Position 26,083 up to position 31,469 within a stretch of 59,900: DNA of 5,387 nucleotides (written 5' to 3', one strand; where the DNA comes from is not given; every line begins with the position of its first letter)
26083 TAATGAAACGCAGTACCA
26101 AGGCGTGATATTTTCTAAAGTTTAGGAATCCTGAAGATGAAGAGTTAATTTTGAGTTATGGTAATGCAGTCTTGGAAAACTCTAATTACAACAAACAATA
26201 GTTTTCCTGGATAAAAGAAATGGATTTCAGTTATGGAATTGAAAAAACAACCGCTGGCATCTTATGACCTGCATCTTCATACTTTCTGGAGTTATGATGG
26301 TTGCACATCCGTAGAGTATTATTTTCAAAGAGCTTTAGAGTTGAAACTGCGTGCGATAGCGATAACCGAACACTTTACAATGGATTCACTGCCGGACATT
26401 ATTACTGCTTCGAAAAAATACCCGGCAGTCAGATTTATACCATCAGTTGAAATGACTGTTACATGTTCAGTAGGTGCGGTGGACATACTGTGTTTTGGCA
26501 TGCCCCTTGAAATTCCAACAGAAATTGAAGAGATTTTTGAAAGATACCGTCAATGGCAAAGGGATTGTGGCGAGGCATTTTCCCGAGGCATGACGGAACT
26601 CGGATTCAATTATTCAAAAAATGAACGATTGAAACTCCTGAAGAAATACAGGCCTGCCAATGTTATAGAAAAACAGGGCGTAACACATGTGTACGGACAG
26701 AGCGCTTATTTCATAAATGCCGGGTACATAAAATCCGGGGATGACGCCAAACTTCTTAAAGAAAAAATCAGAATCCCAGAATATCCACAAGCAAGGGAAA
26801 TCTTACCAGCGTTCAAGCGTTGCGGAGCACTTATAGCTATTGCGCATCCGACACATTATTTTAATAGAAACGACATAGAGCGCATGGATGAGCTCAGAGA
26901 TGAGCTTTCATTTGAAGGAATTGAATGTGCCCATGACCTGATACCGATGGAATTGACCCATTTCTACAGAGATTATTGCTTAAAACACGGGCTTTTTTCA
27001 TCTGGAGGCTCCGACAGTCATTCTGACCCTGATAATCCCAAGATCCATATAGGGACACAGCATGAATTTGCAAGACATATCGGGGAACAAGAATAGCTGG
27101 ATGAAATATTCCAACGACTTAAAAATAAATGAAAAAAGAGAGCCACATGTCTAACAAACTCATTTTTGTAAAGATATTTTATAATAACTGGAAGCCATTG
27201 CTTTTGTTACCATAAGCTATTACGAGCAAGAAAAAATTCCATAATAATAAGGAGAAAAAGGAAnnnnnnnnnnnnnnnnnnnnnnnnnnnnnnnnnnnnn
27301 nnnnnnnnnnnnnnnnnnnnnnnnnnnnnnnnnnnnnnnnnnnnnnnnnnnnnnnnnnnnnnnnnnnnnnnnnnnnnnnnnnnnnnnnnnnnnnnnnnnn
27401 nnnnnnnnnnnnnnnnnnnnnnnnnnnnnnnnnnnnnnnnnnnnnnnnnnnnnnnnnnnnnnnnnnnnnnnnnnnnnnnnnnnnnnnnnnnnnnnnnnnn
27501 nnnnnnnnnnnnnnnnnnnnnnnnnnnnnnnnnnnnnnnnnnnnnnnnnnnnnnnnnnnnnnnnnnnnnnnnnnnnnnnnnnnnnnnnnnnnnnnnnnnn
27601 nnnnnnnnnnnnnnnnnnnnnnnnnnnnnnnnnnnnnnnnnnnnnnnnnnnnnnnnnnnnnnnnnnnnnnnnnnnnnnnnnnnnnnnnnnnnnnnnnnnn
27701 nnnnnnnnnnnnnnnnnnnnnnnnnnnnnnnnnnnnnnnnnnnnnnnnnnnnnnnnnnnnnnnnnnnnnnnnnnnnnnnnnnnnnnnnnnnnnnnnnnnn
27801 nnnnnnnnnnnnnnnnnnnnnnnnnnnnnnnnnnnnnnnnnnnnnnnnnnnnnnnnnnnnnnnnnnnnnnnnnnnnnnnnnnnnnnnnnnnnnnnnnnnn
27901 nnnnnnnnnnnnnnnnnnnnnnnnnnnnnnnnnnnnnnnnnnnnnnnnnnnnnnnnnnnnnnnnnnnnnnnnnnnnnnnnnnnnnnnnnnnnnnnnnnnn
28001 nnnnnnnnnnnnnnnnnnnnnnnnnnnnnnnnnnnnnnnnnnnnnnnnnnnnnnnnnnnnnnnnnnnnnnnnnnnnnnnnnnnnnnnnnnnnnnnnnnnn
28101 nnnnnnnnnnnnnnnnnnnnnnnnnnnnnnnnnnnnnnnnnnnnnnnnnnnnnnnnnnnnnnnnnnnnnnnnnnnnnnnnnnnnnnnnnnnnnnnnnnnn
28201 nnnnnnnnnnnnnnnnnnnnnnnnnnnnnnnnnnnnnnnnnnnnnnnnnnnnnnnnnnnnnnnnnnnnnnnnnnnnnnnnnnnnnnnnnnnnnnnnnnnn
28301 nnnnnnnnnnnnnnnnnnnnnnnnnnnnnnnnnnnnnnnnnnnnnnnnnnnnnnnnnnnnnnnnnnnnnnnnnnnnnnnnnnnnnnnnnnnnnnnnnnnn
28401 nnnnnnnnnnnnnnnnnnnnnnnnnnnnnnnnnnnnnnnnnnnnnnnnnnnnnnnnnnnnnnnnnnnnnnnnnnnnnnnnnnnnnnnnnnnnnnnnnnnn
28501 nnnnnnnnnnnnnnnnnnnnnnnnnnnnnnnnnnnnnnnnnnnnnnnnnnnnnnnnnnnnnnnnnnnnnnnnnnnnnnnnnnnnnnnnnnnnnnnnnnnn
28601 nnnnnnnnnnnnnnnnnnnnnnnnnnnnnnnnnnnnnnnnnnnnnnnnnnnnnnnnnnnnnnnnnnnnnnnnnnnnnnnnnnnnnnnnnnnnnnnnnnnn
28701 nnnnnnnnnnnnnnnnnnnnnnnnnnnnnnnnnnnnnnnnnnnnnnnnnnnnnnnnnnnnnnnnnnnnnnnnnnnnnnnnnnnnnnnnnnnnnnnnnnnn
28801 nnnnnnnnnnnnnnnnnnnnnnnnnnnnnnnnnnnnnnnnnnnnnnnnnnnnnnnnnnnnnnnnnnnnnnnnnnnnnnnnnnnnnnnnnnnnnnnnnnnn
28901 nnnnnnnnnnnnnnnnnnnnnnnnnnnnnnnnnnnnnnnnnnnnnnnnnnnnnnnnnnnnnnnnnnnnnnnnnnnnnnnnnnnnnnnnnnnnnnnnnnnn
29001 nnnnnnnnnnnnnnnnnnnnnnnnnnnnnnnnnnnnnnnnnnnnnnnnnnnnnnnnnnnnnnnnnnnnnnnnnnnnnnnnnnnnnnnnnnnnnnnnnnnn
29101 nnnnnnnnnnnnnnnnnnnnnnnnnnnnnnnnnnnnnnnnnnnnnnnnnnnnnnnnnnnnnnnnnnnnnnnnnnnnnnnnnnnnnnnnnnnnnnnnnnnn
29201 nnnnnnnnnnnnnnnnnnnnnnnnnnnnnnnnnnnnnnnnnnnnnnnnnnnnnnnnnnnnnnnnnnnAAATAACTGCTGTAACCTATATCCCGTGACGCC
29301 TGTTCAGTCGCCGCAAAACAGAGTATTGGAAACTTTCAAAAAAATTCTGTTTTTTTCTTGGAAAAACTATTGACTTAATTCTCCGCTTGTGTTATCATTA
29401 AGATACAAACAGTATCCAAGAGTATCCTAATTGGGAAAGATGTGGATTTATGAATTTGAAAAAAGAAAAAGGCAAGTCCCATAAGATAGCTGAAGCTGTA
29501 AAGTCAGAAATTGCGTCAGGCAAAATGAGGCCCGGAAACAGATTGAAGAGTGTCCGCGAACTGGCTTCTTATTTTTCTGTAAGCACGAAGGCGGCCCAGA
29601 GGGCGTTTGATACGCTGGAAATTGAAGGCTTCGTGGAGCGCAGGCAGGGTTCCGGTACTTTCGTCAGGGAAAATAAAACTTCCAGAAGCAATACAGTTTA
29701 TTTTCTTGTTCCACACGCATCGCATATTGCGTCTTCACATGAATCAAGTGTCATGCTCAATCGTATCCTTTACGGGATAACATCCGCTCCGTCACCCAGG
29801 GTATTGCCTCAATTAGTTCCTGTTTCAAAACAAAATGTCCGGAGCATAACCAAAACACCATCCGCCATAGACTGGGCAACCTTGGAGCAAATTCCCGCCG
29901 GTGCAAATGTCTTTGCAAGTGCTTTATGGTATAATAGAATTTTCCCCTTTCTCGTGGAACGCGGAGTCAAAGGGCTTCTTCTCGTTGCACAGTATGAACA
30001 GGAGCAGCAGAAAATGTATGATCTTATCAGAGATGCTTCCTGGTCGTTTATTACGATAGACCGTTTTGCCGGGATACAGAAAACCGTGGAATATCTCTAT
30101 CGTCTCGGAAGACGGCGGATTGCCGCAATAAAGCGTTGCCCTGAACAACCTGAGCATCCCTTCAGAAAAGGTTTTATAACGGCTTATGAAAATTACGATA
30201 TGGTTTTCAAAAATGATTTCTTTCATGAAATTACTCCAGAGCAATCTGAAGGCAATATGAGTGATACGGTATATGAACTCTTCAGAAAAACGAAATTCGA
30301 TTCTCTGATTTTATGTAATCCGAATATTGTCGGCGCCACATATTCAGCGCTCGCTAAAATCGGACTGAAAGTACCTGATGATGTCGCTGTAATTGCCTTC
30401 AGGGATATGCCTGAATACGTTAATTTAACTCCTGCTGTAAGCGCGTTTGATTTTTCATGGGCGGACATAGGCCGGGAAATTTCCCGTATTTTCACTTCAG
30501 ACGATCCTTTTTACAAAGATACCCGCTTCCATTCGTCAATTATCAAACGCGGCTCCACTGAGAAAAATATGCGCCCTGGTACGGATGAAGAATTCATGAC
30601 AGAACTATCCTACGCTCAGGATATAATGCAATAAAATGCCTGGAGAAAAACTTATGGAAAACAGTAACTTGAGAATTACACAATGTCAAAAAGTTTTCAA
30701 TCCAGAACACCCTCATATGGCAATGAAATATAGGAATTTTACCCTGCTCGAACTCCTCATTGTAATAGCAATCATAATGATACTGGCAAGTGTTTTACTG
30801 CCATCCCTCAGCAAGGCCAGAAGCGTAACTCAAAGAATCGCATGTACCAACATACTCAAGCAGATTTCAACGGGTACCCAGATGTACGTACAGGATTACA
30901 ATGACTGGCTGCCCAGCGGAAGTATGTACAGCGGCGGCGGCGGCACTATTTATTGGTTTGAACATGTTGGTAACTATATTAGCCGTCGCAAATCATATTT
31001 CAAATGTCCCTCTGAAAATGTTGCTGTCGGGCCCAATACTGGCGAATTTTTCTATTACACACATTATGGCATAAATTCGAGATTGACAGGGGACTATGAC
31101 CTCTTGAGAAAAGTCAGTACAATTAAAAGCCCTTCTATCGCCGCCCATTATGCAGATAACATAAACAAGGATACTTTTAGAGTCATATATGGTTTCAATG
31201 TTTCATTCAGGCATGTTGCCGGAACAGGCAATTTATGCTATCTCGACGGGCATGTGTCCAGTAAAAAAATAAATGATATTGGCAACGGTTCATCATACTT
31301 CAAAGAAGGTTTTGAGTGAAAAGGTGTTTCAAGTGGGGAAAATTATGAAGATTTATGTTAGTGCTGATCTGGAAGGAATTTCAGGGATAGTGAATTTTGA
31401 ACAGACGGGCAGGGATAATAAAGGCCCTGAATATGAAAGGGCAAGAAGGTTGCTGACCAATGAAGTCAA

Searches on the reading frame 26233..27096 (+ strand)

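Call 72: search_protein_families(library=pfam, proteins=[window:26233-27096:+], max_evalue=0.001)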
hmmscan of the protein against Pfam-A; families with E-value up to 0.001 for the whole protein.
window:26233-27096:+ (287 aa): 1 family
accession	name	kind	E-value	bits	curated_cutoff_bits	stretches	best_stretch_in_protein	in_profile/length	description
PF02811.25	PHP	-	4.5e-12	47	26.4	1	12-162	1-134/164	PHP domain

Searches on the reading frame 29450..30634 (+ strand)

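Call 72: search_protein_families(library=pfam, proteins=[window:29450-30634:+], max_evalue=0.001)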
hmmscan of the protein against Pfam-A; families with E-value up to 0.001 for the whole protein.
window:29450-30634:+ (394 aa): 3 families
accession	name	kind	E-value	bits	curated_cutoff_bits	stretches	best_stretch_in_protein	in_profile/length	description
PF00392.27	GntR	-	2.1e-14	53.4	27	1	11-72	3-64/64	Bacterial regulatory proteins, gntR family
PF13377.12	Peripla_BP_3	-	3.3e-11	44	26.5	1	213-347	1-140/167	Periplasmic binding protein-like domain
PF14502.12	HTH_41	-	0.00036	20.3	25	1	28-72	2-48/48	Helix-turn-helix domain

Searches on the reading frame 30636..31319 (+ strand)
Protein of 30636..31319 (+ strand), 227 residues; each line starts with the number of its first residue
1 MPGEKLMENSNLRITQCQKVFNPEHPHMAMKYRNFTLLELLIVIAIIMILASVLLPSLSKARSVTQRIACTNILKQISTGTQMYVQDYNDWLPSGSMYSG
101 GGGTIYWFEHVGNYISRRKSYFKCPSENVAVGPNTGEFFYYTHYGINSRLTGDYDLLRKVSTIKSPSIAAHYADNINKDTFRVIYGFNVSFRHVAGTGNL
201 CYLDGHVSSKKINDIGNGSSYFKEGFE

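Call 72: search_protein_families(library=pfam, proteins=[window:30636-31319:+], max_evalue=0.001)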
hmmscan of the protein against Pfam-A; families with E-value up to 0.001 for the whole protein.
window:30636-31319:+ (227 aa): 2 families
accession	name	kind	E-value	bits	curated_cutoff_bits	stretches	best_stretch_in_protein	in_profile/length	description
PF07963.17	N_methyl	-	5.2e-05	23.1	21.2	1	35-55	7-27/27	Prokaryotic N-terminal methylation motif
PF07596.16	SBP_bac_10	-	0.00019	22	23.3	0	60-104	2-45/268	Protein of unknown function (DUF1559)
